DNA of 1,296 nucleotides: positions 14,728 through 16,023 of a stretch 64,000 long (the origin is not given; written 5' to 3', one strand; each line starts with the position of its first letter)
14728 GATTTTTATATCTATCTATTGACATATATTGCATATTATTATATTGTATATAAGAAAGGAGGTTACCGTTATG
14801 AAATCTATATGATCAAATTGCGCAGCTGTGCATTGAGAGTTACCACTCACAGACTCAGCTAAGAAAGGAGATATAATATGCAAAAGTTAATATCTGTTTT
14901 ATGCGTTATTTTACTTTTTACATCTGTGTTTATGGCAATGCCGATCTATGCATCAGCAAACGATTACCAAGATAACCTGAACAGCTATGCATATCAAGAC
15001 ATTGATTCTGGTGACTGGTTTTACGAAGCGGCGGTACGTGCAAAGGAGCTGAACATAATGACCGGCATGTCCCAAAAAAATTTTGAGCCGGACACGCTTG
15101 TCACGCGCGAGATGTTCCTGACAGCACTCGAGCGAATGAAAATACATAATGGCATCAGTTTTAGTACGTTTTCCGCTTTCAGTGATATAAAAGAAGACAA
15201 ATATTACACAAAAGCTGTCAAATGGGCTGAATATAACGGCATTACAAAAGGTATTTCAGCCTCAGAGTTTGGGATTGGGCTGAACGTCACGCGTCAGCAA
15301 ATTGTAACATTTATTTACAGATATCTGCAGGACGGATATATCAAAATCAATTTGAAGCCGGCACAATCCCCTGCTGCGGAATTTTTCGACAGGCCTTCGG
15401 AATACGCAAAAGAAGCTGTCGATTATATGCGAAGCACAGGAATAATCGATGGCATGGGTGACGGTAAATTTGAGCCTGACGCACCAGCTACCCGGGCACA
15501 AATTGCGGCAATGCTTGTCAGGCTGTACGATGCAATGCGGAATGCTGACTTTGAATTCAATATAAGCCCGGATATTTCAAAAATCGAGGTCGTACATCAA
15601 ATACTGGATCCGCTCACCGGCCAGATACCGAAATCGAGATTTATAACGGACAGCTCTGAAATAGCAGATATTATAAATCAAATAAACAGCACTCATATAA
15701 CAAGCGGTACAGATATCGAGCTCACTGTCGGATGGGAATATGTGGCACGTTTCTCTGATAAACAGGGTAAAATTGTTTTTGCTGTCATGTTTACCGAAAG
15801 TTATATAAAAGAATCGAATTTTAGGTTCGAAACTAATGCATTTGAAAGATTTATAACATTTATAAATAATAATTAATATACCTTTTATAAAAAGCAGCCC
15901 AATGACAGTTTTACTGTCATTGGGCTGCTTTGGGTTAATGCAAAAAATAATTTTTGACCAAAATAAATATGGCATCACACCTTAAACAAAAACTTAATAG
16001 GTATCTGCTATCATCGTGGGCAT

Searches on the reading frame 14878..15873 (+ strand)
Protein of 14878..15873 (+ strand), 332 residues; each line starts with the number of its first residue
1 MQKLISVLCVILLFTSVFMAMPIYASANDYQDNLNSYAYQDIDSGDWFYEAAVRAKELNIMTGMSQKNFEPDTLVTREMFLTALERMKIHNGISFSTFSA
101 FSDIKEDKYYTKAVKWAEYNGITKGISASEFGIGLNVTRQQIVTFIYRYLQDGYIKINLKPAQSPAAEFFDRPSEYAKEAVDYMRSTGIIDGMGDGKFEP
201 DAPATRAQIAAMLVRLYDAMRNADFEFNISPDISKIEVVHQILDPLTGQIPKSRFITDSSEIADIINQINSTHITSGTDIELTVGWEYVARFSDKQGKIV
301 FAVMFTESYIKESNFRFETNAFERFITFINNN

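Call 9: search_protein_families(library=pfam, max_evalue=0.05, proteins=[window:14878-15873:+])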
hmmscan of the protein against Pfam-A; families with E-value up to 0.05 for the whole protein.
window:14878-15873:+ (332 aa): 2 families
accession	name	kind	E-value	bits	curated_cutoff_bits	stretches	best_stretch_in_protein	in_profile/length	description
PF00395.25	SLH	-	3e-25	88.4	20.8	3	174-210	10-44/44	S-layer homology domain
PF02561.19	FliS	-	0.019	15.7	26.7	0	207-246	68-107/115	Flagellar protein FliS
